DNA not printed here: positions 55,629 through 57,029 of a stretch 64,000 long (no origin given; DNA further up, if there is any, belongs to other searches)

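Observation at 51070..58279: Integrated filamentous prophage of about 7.2 kb at tRNA-Phe with its own tyrosine integrase and no secretin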

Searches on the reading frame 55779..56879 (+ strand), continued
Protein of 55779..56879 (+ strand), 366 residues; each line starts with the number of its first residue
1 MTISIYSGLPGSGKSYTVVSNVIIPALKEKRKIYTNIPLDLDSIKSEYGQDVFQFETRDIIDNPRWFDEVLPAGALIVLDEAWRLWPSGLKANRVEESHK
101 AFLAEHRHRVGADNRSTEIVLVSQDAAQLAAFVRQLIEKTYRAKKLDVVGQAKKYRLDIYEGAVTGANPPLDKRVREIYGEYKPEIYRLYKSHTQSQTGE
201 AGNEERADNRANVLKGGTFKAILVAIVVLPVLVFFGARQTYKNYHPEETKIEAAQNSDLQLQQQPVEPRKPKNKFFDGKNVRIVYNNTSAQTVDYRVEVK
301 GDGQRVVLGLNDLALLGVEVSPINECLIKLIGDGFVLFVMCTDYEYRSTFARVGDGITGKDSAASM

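Call 21: find_encoding_contigs(protein=P0005, flank=10000, max_places=3)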
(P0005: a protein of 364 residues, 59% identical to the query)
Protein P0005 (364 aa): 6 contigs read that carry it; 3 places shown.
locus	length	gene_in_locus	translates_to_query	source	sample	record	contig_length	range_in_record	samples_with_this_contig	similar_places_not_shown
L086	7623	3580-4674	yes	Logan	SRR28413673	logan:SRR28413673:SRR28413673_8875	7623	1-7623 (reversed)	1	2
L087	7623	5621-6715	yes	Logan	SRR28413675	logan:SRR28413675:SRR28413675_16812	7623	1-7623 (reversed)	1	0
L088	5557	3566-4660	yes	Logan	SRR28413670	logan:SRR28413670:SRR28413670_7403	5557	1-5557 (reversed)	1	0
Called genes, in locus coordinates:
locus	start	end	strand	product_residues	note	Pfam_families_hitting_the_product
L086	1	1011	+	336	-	?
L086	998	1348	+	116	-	PF17426:Putative_G5P (weak)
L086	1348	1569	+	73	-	-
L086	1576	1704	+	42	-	-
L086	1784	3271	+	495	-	-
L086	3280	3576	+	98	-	-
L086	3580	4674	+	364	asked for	PF05707:Zot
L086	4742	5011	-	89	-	-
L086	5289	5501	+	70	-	-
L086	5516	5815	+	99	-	-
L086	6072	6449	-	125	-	PF20432:Xre-like-HTH (weak), PF13384:HTH_23 (weak)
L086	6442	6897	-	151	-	-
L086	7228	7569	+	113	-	-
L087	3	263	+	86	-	?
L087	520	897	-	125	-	PF20432:Xre-like-HTH (weak), PF13384:HTH_23 (weak)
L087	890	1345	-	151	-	-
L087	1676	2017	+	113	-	-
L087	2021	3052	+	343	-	PF02486:Rep_trans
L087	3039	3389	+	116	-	PF17426:Putative_G5P (weak)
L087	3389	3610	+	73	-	-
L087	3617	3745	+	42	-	-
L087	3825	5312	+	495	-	-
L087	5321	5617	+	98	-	-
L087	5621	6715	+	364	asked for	PF05707:Zot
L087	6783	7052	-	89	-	-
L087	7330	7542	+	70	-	-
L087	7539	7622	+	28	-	?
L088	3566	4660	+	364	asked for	PF05707:Zot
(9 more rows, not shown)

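Call 24: list_cluster_members(proteins=[P0001, L084:6304-7152:+, L084:1112-2149:+, L001:1520-2584:+])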
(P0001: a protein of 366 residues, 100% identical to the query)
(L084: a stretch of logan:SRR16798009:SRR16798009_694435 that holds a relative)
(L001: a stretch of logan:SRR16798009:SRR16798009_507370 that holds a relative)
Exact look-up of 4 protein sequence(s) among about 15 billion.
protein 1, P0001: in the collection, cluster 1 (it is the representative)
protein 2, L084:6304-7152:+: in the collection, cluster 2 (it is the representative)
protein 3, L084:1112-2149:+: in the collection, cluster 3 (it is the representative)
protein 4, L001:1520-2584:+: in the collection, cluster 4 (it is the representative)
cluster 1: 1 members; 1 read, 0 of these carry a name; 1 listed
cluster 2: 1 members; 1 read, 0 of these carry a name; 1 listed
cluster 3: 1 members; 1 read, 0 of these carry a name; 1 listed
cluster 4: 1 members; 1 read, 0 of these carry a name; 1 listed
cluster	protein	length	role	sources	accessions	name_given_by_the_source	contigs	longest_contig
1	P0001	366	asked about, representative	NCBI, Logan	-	-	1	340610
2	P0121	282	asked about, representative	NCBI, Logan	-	-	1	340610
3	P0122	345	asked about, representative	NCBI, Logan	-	-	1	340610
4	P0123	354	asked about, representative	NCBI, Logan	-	-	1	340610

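Call 25: find_encoding_contigs(protein=P0014, flank=10000, max_places=2)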
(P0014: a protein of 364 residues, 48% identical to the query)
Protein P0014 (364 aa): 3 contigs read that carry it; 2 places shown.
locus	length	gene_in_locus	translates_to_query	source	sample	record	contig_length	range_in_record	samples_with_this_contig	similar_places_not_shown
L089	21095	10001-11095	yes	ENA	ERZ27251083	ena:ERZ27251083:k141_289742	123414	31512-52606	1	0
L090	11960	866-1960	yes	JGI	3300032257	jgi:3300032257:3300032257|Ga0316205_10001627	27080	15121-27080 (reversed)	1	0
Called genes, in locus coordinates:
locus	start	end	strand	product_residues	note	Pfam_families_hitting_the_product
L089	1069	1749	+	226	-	-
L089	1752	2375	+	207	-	-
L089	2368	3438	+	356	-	PF00753:Lactamase_B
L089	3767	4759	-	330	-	PF24624:Int_N, PF00589:Phage_integrase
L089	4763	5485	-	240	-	-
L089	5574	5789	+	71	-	-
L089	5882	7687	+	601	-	PF05840:Phage_GPA, PF23343:REP_ORF2-G2P (weak)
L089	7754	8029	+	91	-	PF02303:Phage_DNA_bind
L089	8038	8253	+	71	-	-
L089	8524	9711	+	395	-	-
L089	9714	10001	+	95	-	-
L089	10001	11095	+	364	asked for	PF05707:Zot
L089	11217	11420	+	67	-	-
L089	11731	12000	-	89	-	-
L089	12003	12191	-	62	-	-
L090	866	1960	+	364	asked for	PF05707:Zot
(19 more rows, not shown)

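Call 26: find_encoding_contigs(protein=P0019, flank=10000, max_places=2)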
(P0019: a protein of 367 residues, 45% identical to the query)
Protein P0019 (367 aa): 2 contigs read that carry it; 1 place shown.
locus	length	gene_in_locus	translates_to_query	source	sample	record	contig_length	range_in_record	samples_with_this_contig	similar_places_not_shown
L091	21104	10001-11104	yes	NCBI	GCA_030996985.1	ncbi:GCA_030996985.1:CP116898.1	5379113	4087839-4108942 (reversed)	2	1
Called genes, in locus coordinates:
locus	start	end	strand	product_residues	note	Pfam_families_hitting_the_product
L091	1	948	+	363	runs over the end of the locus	PF00730:HhH-GPD, PF00633:HHH (weak), PF14815:NUDIX_4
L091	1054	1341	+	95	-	PF04362:Iron_traffic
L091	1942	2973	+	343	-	-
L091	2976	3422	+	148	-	-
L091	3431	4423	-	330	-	PF24624:Int_N, PF00589:Phage_integrase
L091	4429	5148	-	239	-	PF01381:HTH_3 (faint)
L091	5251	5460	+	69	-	-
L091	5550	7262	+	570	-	PF05840:Phage_GPA, PF23343:REP_ORF2-G2P (weak)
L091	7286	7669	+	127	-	-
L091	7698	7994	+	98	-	PF02303:Phage_DNA_bind (weak)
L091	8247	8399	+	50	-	-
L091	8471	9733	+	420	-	-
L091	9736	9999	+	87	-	-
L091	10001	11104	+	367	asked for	PF05707:Zot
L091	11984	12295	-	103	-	PF15731:MqsA_antitoxin (weak)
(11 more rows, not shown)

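Call 27: find_encoding_contigs(protein=P0013, flank=10000, max_places=2)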
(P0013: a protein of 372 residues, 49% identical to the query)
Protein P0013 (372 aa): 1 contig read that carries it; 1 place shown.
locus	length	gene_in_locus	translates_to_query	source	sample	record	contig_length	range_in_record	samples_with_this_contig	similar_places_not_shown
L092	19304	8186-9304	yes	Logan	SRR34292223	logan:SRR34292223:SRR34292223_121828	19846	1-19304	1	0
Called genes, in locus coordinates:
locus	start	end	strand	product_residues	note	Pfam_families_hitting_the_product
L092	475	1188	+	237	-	-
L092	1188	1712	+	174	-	-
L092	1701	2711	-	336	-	PF24624:Int_N, PF00589:Phage_integrase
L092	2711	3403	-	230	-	-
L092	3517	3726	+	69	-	-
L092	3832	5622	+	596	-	PF05840:Phage_GPA, PF23343:REP_ORF2-G2P (weak)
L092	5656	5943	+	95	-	PF02303:Phage_DNA_bind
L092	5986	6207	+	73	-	-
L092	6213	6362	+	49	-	-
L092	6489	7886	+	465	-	-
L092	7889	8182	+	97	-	-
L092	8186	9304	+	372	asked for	PF05707:Zot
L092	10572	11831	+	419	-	PF13356:Arm-DNA-bind_3, PF22022:Phage_int_M, PF00589:Phage_integrase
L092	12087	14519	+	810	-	PF04313:HSDR_N (faint), PF13588:HSDR_N_2 (weak), PF00270:DEAD, PF04851:ResIII, PF18766:SWI2_SNF2, PF08463:EcoEI_R_C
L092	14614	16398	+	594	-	PF12161:HsdM_N, PF02384:N6_Mtase, PF07669:Eco57I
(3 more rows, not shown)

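Call 28: find_encoding_contigs(protein=P0008, flank=10000, max_places=2)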
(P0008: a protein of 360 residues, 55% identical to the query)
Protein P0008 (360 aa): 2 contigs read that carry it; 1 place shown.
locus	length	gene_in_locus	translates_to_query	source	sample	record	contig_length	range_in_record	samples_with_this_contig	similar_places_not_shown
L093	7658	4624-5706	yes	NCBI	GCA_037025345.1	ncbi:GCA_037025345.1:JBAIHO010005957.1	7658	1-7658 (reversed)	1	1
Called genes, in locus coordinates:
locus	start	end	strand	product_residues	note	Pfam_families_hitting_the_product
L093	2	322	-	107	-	?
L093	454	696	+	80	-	-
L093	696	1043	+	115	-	-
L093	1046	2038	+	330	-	PF02486:Rep_trans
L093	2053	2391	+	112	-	PF17426:Putative_G5P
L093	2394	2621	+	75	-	-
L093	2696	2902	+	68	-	-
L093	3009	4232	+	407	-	-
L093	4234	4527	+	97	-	-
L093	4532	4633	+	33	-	-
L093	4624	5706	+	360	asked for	PF05707:Zot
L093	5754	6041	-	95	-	-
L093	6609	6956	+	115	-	-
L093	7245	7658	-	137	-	?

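Call 38: find_homologous_proteins(query=P0121, max_evalue=1e-20)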
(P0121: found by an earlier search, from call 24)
Query P0121 (282 aa): 6774 proteins with E <= 1e-20 among 8000 candidates; the best 120 are listed.
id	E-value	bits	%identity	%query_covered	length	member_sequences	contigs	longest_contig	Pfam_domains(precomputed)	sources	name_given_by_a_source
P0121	2.1e-187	640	100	100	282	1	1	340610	PF00589.28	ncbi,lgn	-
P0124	3.3e-145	501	79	98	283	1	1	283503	PF00589.28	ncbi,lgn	-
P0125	4.6e-142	491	79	98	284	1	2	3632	PF00589.28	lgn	-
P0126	2.1e-134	466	75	99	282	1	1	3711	PF00589.28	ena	-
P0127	1.7e-132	459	75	98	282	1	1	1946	PF00589.28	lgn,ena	-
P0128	2.2e-131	456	73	96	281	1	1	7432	PF00589.28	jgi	-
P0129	1.9e-118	413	54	83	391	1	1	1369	PF00589.28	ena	-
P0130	2.5e-117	410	67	97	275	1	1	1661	PF00589.28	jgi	jgi:integrase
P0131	2.7e-116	406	67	97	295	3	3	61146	PF00589.28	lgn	-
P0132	1.0e-115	404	65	100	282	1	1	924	PF00589.28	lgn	-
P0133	2.4e-115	403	64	98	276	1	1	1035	PF00589.28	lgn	-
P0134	5.0e-115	402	64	98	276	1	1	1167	PF00589.28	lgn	-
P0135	1.1e-114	401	64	98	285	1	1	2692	PF00589.28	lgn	-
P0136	4.5e-113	396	65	97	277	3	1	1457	PF00589.28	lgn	-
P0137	1.3e-112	394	65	97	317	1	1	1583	PF00589.28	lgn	-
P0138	7.5e-112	392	65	96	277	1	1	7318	PF00589.28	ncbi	-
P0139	1.0e-111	391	61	98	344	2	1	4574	PF00589.28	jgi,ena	-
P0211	1.6e-104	368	60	97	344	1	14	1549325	PF00589.28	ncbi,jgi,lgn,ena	jgi:integrase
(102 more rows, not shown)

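Call 40: find_encoding_contigs(protein=P0124, flank=10000, max_places=2)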
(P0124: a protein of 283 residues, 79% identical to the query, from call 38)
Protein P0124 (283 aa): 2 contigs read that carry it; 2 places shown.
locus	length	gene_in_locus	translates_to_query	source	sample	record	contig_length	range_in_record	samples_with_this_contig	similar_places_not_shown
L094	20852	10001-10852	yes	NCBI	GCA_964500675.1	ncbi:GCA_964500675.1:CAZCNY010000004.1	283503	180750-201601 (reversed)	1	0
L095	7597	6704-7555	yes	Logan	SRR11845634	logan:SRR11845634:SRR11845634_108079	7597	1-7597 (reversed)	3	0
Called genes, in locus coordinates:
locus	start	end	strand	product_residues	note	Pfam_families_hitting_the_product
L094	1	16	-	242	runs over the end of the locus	PF00977:His_biosynth, PF01207:Dus (faint)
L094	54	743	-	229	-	PF00117:GATase, PF07685:GATase_3 (weak)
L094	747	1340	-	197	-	PF00475:IGPD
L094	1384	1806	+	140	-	PF12568:PanZ, PF00583:Acetyltransf_1 (weak), PF13673:Acetyltransf_10 (weak), PF13508:Acetyltransf_7 (weak)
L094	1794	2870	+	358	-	PF00730:HhH-GPD, PF00633:HHH (weak), PF10576:EndIII_4Fe-2S (faint), PF14815:NUDIX_4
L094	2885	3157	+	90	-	PF04362:Iron_traffic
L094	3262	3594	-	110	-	-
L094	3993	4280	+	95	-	-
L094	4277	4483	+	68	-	-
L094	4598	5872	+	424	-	-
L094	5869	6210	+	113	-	-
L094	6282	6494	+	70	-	-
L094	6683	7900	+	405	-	-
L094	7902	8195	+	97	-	-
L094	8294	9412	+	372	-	PF05707:Zot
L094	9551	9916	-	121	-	PF13511:DUF4124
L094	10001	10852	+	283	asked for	PF00589:Phage_integrase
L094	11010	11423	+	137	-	PF07110:EthD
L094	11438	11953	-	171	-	PF04075:F420H2_quin_red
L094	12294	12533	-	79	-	-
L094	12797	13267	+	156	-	PF12680:SnoaL_2 (weak), PF14534:DUF4440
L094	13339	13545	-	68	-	-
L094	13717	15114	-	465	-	PF00072:Response_reg, PF00004:AAA (faint), PF00158:Sigma54_activat, PF13191:AAA_16 (faint), PF14532:Sigma54_activ_2, PF07728:AAA_5, PF25601:AAA_lid_14, PF02954:HTH_8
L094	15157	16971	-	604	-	PF00512:HisKA, PF02518:HATPase_c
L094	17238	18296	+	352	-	PF07642:BBP2 (weak)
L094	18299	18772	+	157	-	-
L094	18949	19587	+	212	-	PF12261:T_hemolysin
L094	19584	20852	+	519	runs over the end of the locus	PF00501:AMP-binding, PF23562:AMP-binding_C_3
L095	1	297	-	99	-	?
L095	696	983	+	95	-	-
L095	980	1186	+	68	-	-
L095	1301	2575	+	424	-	-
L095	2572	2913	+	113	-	-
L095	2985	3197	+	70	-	-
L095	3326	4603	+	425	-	-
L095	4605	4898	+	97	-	-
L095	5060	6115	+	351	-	PF05707:Zot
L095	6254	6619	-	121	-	PF13511:DUF4124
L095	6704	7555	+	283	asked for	PF00589:Phage_integrase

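Call 41: find_encoding_contigs(protein=P0128, flank=10000, max_places=2)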
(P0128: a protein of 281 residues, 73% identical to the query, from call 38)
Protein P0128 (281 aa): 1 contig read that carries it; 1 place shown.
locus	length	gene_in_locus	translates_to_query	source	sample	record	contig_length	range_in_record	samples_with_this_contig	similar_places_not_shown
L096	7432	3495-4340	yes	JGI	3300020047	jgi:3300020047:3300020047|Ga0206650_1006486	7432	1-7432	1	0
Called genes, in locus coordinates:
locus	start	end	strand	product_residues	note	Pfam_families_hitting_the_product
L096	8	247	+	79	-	PF19199:Phage_coatGP8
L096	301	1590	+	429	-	-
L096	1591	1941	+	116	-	-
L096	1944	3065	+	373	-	PF05707:Zot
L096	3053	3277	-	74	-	-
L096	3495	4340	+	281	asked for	PF00589:Phage_integrase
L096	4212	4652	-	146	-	-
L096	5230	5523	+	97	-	-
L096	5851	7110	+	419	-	-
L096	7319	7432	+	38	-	?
